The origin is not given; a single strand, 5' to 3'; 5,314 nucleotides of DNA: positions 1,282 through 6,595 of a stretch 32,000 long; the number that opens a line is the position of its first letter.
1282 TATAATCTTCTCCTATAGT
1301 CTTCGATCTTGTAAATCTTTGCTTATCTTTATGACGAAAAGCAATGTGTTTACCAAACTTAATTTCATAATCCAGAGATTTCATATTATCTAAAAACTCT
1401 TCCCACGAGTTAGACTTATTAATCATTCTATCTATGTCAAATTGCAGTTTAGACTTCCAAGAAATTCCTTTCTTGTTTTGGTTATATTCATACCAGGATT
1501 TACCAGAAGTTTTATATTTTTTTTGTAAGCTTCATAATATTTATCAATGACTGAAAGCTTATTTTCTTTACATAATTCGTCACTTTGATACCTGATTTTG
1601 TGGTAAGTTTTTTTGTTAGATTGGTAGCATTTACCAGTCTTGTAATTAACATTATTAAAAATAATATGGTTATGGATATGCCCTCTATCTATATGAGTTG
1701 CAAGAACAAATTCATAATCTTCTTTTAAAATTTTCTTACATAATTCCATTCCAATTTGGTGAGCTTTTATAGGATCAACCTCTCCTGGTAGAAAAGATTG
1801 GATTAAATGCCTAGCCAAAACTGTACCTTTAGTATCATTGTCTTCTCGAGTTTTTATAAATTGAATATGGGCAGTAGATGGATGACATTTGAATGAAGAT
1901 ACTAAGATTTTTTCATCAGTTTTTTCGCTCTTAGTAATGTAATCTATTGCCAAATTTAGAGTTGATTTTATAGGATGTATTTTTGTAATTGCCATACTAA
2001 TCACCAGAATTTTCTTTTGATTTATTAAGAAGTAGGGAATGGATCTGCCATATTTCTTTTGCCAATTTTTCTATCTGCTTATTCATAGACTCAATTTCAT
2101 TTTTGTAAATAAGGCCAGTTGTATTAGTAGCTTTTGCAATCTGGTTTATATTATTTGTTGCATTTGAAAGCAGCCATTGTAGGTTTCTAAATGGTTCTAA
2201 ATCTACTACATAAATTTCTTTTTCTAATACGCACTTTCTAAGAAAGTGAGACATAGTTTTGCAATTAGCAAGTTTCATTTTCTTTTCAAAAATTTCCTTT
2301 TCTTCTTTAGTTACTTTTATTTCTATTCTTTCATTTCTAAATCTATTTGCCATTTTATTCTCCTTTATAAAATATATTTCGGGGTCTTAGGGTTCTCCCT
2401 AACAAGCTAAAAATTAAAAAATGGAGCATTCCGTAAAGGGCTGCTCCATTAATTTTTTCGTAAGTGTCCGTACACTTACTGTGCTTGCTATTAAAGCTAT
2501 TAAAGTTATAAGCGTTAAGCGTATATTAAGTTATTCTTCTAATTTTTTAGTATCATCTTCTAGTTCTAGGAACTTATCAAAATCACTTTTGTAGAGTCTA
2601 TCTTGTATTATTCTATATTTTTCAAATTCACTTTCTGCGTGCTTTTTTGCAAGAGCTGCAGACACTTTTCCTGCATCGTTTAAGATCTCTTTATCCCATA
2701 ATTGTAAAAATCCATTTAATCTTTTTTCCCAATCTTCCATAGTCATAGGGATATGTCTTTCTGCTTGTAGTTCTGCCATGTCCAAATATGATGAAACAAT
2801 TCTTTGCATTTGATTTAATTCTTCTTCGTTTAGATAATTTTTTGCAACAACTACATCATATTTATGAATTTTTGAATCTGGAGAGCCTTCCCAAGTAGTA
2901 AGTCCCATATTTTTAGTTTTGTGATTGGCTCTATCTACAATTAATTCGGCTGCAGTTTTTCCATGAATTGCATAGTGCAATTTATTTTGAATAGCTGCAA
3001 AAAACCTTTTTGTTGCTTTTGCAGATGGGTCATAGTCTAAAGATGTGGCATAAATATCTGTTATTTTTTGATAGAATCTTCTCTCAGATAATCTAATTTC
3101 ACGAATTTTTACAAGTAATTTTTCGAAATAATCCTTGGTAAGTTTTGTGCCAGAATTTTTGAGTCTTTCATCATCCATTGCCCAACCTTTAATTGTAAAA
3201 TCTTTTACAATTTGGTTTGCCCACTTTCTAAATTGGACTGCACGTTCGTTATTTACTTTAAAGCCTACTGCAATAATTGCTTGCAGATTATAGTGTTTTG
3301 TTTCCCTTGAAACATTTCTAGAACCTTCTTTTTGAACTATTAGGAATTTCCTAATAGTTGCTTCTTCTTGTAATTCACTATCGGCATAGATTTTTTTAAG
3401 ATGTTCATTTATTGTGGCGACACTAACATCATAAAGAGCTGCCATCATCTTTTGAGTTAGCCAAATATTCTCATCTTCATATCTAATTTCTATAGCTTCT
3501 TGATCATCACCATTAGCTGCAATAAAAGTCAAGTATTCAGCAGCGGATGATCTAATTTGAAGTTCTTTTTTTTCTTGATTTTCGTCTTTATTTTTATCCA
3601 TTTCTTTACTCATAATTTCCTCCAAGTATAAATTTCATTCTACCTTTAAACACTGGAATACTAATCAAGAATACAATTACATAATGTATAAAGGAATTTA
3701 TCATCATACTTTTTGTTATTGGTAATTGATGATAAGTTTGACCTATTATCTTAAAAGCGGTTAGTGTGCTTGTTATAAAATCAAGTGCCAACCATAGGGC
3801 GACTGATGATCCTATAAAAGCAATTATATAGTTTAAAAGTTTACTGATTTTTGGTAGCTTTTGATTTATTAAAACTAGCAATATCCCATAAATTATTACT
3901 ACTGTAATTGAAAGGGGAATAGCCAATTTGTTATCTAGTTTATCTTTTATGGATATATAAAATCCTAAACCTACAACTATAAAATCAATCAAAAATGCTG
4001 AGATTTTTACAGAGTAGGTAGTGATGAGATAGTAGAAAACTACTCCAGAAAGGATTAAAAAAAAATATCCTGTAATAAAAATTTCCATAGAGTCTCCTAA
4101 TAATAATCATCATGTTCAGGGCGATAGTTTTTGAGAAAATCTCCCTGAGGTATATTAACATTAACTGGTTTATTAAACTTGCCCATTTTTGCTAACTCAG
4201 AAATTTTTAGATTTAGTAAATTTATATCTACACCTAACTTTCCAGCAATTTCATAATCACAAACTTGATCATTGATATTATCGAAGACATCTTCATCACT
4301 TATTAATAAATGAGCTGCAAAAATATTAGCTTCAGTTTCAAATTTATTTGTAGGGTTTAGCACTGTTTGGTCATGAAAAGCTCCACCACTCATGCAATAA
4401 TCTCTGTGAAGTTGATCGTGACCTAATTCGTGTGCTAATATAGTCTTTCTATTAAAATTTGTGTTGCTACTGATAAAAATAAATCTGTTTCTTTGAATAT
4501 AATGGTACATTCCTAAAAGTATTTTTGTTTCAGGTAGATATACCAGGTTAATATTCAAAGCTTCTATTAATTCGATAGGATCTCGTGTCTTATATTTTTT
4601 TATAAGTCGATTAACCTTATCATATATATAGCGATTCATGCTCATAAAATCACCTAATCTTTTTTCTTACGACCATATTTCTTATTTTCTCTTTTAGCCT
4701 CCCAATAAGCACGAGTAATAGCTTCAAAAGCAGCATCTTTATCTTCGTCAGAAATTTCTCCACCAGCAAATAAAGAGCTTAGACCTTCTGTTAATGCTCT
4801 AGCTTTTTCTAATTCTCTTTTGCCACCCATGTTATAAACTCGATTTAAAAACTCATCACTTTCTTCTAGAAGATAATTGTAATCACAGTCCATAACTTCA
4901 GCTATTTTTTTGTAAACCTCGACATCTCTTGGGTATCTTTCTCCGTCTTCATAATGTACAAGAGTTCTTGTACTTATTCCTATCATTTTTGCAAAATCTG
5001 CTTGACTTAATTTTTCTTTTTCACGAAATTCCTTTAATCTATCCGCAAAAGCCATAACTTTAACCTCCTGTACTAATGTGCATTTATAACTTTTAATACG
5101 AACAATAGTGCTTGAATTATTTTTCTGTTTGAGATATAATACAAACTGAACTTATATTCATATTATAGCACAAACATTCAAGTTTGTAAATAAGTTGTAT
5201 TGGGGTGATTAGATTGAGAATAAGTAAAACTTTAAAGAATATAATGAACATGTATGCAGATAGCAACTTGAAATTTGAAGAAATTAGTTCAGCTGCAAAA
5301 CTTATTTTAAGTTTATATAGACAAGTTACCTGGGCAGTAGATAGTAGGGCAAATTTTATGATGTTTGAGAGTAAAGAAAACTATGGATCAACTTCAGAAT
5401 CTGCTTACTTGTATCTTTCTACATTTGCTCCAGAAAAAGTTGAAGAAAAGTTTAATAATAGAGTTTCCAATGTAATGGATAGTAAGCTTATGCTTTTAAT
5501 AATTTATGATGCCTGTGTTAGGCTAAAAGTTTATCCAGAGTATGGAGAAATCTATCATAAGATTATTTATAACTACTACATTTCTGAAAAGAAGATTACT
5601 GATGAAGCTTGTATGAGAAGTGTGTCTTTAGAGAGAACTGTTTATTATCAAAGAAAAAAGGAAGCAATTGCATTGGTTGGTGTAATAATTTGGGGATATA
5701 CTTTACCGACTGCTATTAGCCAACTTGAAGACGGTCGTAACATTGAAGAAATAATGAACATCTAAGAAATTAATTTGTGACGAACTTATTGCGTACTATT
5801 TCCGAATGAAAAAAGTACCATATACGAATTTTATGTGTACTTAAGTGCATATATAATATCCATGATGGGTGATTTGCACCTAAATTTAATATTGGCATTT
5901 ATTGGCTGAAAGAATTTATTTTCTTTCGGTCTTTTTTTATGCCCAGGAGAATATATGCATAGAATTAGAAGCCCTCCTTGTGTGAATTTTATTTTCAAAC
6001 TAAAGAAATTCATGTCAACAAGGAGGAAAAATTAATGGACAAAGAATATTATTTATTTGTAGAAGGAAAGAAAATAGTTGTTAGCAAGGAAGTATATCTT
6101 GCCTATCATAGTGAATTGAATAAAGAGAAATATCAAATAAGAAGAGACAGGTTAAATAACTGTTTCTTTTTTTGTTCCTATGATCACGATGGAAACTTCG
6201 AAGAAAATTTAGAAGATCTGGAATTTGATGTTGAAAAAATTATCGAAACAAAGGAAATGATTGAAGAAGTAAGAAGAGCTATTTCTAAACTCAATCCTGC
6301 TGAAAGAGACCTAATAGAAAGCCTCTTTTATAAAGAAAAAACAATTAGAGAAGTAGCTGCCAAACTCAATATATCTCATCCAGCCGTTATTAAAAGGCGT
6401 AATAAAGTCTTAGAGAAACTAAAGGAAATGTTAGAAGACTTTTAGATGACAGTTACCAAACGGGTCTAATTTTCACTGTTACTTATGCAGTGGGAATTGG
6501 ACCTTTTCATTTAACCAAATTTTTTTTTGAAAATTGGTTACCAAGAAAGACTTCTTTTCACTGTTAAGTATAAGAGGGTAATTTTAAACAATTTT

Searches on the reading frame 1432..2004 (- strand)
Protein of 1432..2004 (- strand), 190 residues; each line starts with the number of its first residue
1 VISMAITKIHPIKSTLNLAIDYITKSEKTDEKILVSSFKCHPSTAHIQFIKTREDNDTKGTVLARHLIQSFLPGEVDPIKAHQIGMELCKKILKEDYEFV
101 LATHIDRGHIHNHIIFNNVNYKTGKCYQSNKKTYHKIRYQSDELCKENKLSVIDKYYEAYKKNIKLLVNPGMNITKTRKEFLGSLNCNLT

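Call 31: search_protein_families(library=pfam, proteins=[window:1432-2004:-], max_evalue=0.001)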
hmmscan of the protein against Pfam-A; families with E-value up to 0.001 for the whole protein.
window:1432-2004:- (190 aa): 1 family
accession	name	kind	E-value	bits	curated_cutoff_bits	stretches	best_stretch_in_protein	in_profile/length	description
PF03432.20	Relaxase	-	2.6e-38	131.7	24.6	1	22-150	1-132/132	MobA/VirD2-like, nuclease domain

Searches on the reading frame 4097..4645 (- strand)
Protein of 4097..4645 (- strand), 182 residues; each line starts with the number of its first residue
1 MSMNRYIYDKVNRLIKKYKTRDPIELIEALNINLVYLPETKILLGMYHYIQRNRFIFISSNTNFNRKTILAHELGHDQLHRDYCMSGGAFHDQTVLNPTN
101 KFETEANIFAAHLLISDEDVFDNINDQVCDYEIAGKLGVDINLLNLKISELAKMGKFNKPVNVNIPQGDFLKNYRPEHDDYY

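Call 31: search_protein_families(library=pfam, proteins=[window:4097-4645:-], max_evalue=0.001)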
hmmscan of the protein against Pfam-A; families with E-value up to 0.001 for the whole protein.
window:4097-4645:- (182 aa): 1 family
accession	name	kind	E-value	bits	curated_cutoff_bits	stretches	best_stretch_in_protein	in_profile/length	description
PF06114.19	Peptidase_M78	-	4e-15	56.1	22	1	28-148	2-122/123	IrrE N-terminal-like domain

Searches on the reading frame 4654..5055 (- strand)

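Call 31: search_protein_families(library=pfam, proteins=[window:4654-5055:-], max_evalue=0.001)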
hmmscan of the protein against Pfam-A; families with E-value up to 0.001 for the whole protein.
window:4654-5055:- (133 aa): 5 families
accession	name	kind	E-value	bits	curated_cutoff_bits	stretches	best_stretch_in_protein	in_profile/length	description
PF01381.28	HTH_3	-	4.5e-11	43.1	23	1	7-62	1-55/55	Helix-turn-helix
PF12844.13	HTH_19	-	1.7e-09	37.8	30.2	1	6-64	3-60/64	Helix-turn-helix domain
PF13560.12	HTH_31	-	7.7e-09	36.2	27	1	2-54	1-53/64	Helix-turn-helix domain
PF13443.12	HTH_26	-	0.00065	20.3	22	1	6-58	1-53/63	Cro/C1-type HTH DNA-binding domain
PF00376.29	MerR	-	0.00098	19.3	28.2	0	20-37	4-21/38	MerR family regulatory protein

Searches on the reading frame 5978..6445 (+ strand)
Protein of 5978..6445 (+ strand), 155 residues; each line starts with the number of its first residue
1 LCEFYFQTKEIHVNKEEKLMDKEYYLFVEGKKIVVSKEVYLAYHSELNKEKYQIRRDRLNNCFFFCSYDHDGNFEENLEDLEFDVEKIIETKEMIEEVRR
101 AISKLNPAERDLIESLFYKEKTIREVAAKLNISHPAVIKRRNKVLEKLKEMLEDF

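Call 31: search_protein_families(library=pfam, proteins=[window:5978-6445:+], max_evalue=0.001)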
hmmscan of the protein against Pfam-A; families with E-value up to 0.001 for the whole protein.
window:5978-6445:+ (155 aa): 4 families
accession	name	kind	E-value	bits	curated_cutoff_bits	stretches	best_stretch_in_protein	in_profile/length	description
PF04545.22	Sigma70_r4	-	1.6e-08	34.4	24.1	1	101-150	1-50/50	Sigma-70, region 4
PF08281.18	Sigma70_r4_2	-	3.8e-06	26.9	25.7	1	96-147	2-53/54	Sigma-70, region 4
PF18024.7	HTH_50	-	3.8e-05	23.7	27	1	105-140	8-43/50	Helix-turn-helix domain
PF09862.15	DUF2089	-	0.00044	20.3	33.4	0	105-149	1-45/47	Domain of unknown function (DUF2089)-HTH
